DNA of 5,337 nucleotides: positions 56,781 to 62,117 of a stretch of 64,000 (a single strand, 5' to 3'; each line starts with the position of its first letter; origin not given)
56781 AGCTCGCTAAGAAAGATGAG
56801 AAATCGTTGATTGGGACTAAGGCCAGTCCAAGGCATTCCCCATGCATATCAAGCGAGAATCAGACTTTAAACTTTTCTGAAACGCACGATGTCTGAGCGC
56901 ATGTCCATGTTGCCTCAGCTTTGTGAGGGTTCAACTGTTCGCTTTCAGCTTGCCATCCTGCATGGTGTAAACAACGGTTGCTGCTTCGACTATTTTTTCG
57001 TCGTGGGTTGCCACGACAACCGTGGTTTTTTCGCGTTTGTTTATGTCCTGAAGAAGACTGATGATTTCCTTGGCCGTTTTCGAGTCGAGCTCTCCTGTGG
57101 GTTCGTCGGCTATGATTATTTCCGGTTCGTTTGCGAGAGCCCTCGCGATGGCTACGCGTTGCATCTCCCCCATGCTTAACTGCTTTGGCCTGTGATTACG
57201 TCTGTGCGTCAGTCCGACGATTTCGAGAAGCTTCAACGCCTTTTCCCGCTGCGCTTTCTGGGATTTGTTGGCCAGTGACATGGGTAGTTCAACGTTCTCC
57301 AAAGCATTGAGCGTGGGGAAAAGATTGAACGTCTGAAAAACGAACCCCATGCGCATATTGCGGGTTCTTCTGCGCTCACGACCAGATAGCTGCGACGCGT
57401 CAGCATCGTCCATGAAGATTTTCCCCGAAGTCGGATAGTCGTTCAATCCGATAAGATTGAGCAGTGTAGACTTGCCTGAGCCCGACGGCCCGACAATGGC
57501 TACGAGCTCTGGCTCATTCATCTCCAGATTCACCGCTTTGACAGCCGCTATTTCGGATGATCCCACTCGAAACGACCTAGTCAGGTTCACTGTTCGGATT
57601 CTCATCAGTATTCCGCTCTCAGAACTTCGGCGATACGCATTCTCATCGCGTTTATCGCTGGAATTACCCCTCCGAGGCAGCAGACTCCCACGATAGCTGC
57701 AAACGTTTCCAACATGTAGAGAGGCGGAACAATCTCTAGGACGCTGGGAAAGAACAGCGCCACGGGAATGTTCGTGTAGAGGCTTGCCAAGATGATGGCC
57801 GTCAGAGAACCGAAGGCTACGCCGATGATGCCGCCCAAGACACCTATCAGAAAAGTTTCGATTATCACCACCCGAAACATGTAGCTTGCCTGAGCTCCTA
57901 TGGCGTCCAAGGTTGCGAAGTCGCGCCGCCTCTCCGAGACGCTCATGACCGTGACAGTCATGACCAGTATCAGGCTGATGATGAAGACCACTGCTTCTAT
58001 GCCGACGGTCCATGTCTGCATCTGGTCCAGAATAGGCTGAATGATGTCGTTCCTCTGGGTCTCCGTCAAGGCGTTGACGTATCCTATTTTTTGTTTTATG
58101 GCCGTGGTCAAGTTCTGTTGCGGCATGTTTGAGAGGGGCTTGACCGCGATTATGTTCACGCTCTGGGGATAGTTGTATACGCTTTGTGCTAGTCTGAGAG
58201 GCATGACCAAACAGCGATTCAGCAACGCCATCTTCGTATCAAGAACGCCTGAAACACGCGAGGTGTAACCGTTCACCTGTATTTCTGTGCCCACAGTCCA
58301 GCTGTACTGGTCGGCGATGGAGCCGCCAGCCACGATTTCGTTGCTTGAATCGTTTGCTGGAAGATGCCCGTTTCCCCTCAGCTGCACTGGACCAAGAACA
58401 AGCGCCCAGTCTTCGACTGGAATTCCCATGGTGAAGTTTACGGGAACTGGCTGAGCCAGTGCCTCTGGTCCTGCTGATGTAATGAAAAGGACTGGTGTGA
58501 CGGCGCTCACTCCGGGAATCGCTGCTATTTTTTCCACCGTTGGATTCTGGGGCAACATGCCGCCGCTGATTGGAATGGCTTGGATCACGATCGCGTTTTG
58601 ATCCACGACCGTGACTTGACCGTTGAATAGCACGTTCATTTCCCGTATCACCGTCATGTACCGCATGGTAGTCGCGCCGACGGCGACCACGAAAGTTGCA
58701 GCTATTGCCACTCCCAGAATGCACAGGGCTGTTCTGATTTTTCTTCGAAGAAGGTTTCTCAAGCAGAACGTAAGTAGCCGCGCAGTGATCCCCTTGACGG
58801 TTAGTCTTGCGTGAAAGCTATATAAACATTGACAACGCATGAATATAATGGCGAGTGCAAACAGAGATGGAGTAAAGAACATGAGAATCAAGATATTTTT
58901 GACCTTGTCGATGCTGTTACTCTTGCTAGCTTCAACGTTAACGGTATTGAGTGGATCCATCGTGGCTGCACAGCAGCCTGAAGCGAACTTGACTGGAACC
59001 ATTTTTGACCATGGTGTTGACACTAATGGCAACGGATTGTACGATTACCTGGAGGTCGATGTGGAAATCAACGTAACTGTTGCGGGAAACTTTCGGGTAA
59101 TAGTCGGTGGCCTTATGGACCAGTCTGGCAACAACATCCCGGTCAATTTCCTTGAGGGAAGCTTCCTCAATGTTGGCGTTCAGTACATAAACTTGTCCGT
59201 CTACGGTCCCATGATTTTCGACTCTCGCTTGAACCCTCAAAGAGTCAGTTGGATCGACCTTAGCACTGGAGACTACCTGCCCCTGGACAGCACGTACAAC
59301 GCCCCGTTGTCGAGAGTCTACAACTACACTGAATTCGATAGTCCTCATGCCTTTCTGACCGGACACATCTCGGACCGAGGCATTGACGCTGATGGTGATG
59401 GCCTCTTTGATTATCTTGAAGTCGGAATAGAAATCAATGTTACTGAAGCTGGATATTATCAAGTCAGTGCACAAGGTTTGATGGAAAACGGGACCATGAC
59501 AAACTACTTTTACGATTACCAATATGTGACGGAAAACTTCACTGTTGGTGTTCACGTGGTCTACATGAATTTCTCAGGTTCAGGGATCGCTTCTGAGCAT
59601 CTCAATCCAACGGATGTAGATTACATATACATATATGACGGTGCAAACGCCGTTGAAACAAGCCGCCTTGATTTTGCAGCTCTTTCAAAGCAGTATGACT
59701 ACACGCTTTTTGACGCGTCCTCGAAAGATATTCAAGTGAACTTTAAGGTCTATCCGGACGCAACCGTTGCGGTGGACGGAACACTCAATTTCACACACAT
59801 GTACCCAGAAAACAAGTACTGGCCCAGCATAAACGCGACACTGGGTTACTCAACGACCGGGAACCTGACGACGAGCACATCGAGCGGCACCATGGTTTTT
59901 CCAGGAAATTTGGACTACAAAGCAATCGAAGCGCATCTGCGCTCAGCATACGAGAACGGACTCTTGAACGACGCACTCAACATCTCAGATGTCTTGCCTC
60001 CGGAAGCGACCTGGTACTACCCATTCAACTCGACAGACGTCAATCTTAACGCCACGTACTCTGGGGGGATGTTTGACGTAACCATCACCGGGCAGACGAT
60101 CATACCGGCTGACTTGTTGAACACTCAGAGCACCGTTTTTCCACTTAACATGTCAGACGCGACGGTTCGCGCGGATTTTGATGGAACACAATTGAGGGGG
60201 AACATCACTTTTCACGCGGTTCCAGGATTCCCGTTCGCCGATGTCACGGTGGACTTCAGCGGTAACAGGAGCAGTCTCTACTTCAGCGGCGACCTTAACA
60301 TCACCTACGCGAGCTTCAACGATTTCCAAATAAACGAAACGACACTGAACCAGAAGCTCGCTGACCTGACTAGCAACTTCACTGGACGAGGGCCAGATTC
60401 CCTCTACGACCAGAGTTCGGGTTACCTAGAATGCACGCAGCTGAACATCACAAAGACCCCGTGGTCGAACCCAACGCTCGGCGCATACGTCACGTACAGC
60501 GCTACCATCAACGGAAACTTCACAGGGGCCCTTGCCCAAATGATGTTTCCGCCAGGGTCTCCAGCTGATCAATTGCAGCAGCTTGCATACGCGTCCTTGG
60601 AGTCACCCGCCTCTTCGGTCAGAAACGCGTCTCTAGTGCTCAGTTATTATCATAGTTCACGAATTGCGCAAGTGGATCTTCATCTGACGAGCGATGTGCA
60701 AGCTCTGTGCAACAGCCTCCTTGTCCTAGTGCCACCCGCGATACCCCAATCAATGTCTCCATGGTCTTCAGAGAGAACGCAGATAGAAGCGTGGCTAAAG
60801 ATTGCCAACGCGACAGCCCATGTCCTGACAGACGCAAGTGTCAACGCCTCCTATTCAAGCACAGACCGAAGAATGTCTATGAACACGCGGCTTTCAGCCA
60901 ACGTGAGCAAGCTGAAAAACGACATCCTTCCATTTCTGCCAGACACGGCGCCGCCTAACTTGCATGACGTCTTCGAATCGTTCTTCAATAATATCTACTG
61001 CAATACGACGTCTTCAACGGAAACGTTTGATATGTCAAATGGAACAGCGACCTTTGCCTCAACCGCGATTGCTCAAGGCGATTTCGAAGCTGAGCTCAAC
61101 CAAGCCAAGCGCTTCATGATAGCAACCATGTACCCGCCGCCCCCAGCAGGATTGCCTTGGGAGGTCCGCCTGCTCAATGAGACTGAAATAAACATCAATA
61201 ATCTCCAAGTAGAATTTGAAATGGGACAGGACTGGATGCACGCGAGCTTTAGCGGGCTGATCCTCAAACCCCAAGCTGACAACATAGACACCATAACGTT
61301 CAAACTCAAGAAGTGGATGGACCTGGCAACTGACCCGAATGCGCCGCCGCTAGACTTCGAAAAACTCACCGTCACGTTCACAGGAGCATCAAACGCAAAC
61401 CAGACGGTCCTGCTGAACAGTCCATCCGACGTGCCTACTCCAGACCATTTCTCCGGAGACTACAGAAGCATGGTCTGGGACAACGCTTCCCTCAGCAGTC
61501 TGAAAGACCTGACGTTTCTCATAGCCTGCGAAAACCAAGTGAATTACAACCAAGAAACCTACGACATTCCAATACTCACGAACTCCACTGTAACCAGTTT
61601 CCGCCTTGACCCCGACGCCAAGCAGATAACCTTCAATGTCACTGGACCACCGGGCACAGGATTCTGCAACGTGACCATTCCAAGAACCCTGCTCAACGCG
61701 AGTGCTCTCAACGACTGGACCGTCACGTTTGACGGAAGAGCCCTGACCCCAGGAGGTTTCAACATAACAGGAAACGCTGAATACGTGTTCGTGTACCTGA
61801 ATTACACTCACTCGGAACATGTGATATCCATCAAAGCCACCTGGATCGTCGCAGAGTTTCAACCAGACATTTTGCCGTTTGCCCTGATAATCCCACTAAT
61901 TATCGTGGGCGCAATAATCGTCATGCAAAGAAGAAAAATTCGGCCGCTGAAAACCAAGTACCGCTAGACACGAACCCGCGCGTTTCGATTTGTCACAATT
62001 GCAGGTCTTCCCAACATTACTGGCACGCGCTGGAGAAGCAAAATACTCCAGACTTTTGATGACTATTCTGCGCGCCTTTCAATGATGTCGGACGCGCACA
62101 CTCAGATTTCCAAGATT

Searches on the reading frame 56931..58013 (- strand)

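Call 47: search_protein_families(library=pfam, proteins=[window:56931-58013:-], max_evalue=0.00001)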
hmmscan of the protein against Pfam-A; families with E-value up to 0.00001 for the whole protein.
window:56931-58013:- (360 aa): 3 families
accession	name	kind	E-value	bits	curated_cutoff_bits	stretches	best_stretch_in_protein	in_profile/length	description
PF00005.33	ABC_tran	-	4.2e-35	121.8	25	1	159-306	2-136/137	ABC transporter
PF13304.12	AAA_21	-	5.7e-08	33.6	27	0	218-342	179-303/304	AAA domain, putative AbiEii toxin, Type IV TA system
PF02463.25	SMC_N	-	3.2e-07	30.5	40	1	167-352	23-212/220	RecF/RecN/SMC N terminal domain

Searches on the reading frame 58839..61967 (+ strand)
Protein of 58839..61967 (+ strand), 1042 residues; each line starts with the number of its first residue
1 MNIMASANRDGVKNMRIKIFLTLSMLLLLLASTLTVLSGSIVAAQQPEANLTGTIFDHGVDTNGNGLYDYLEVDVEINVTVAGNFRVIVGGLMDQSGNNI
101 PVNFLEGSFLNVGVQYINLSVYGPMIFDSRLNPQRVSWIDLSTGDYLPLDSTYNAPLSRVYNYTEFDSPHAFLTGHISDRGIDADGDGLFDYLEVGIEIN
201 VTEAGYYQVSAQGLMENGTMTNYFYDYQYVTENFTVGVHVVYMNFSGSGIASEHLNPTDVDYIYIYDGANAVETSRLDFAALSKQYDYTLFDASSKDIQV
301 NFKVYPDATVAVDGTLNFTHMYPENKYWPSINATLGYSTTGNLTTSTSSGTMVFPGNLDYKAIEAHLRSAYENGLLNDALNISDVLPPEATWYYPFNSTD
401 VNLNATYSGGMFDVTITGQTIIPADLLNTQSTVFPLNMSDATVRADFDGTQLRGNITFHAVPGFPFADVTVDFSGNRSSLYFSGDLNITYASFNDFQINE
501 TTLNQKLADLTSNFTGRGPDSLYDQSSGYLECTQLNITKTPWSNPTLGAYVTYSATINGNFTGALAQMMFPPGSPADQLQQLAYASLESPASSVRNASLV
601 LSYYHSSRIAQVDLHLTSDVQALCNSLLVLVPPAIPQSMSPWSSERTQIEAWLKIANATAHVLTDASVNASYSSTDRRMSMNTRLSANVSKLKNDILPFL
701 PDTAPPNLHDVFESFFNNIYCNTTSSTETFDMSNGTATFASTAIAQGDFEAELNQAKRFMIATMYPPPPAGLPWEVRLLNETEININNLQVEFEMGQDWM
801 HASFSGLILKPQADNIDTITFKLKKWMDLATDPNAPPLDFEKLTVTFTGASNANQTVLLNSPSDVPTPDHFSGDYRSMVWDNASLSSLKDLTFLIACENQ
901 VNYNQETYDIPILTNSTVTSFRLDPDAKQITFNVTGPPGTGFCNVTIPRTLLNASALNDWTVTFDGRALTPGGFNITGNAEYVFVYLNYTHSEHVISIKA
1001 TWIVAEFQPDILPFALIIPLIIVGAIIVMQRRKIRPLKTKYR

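Call 9: search_protein_families(library=pfam, proteins=[window:58839-61967:+], max_evalue=0.0001)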
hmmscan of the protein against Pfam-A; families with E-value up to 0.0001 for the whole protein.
window:58839-61967:+ (1042 aa): 0 families

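Call 83: find_encoding_contigs(protein=window:58839-61967:+, flank=10000, max_places=1)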
Protein window:58839-61967:+ (1042 aa): no gene with exactly this product is on record in the collection.
